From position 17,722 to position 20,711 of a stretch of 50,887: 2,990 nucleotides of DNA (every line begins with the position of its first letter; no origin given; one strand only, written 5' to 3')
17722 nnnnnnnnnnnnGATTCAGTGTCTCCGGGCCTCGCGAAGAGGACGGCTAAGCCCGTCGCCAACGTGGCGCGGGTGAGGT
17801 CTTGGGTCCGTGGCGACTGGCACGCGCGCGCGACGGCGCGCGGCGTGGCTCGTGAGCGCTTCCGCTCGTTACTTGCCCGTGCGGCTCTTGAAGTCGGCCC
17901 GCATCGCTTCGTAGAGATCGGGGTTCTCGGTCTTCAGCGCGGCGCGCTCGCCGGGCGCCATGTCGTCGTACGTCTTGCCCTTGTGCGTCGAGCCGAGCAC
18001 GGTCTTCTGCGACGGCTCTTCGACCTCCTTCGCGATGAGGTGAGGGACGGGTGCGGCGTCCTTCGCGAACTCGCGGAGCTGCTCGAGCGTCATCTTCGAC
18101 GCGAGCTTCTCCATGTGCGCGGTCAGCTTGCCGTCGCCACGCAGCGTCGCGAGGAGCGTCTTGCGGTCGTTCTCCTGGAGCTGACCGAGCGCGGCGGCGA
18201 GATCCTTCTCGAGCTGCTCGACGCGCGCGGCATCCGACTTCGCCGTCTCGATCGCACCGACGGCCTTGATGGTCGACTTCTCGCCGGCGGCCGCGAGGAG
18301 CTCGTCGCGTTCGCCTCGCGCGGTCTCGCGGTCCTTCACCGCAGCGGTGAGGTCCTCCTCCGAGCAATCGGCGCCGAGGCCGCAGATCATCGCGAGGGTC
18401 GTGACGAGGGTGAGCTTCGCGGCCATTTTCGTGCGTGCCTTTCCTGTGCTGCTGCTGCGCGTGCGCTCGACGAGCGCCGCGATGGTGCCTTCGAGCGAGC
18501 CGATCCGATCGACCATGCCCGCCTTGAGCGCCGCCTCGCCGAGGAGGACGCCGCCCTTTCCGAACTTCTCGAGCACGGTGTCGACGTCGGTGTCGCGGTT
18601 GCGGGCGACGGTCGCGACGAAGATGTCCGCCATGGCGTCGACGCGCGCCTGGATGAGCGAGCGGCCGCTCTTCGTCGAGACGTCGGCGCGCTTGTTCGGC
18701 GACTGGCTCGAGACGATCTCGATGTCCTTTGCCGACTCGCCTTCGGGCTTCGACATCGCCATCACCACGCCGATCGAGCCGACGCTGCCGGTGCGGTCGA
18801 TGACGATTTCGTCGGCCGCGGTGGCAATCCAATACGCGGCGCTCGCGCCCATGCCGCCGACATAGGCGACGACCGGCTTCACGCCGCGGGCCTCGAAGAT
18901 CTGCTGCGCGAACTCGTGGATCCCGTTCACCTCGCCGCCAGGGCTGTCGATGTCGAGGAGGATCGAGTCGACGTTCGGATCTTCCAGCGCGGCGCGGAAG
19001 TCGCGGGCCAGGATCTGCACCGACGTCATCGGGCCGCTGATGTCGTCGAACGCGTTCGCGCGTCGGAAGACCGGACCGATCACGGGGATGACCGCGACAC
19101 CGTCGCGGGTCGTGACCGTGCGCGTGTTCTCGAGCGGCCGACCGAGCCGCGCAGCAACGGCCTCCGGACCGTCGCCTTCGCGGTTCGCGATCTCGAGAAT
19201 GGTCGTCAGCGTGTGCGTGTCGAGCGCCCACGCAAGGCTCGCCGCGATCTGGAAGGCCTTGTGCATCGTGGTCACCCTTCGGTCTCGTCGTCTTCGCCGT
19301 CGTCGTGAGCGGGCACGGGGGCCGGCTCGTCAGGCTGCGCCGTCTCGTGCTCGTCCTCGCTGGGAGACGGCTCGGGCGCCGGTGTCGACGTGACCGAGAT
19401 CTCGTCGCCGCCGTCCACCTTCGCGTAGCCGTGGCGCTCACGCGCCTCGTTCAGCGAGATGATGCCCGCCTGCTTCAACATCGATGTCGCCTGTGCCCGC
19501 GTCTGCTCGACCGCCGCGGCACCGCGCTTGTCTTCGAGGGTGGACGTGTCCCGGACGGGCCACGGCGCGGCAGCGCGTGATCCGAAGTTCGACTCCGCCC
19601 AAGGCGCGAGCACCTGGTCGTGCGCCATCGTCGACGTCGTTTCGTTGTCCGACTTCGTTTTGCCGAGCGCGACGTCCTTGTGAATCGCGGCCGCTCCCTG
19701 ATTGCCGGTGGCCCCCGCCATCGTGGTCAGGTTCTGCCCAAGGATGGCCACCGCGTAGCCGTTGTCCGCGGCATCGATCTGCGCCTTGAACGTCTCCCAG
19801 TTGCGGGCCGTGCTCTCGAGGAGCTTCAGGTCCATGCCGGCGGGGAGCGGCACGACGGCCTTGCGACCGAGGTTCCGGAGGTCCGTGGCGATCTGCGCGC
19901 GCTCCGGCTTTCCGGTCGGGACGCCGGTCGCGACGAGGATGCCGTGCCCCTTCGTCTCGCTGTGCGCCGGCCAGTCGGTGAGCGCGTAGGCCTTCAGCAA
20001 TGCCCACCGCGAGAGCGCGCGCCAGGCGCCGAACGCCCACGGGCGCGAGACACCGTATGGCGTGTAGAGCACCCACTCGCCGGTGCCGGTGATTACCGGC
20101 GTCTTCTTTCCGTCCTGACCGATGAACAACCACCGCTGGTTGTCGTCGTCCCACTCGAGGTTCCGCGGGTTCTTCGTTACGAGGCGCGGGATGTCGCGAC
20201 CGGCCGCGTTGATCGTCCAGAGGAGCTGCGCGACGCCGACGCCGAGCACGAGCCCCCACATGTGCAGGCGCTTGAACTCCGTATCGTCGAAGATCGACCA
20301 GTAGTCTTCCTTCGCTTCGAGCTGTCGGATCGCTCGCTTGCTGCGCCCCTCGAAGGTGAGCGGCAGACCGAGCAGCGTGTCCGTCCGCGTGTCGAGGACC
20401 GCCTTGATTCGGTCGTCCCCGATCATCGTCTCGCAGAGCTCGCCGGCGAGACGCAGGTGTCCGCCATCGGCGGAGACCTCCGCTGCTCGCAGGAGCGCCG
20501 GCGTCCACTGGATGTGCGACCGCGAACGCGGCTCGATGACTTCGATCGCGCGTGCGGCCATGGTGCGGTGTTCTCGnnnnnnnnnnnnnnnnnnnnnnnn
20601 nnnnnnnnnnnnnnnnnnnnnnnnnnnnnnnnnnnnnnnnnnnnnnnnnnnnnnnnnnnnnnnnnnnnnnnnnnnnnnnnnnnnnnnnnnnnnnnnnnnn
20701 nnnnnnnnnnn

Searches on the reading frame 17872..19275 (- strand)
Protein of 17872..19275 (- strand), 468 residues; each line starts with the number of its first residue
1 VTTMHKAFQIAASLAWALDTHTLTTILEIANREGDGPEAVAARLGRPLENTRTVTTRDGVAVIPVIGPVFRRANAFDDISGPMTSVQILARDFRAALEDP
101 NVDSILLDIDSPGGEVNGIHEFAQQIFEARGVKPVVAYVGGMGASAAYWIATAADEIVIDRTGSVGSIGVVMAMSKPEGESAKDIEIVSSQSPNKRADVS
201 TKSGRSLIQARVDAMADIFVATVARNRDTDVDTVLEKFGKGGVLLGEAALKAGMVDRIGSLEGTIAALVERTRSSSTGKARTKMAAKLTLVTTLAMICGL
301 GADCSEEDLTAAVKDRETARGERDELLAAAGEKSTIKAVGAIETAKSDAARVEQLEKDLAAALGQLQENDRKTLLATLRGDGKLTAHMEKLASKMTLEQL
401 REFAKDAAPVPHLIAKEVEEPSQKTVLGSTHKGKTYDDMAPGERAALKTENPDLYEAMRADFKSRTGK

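Call 7: search_protein_families(library=phrogs, proteins=[window:17872-19275:-], max_evalue=0.01)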
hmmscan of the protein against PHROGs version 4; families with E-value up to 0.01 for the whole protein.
window:17872-19275:- (468 aa): 11 families
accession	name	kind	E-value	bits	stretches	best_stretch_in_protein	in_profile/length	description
phrog_53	-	head and packaging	2.6e-84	285.4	1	2-419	6-437/583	head maturation protease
phrog_4759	-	unknown function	3.2e-20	73.8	1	52-176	74-197/209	-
phrog_33023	-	unknown function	6.2e-14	52.6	1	81-395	90-410/507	-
phrog_94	-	head and packaging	6.6e-09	36.8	1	87-162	102-175/622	head maturation protease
phrog_2976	-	head and packaging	5.6e-08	33.9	1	76-163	26-110/394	head maturation protease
phrog_24209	-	unknown function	2e-07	31.8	1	89-127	8-45/49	-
phrog_1827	-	other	1.7e-06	28.6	1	102-164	52-112/202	ATP-dependent protease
phrog_1684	-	head and packaging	1.5e-05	25.7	1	90-163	60-131/284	head maturation protease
phrog_328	-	head and packaging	0.0012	19.6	1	280-424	166-306/339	head maturation protease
phrog_133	-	head and packaging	0.0033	17.1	1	86-161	31-105/668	head maturation protease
phrog_11321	-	unknown function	0.0042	17.6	1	277-459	163-319/327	-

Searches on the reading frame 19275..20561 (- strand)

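Call 7: search_protein_families(library=phrogs, proteins=[window:19275-20561:-], max_evalue=0.01)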
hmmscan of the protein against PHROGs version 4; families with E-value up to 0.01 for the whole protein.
window:19275-20561:- (429 aa): 6 families
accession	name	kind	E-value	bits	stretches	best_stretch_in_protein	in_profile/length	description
phrog_113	-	head and packaging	1.6e-34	120.3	1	13-415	45-446/1272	portal protein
phrog_35074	-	unknown function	1.3e-10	40.9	1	17-318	23-309/890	-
phrog_10231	-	unknown function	6.1e-09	36.7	1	240-428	3-185/256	-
phrog_2662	-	head and packaging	2.8e-05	23.9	1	352-410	378-440/717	portal protein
phrog_12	-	head and packaging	6.9e-05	23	1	353-424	389-467/646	portal protein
phrog_25139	-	unknown function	0.0044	18.2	1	183-252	26-97/108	-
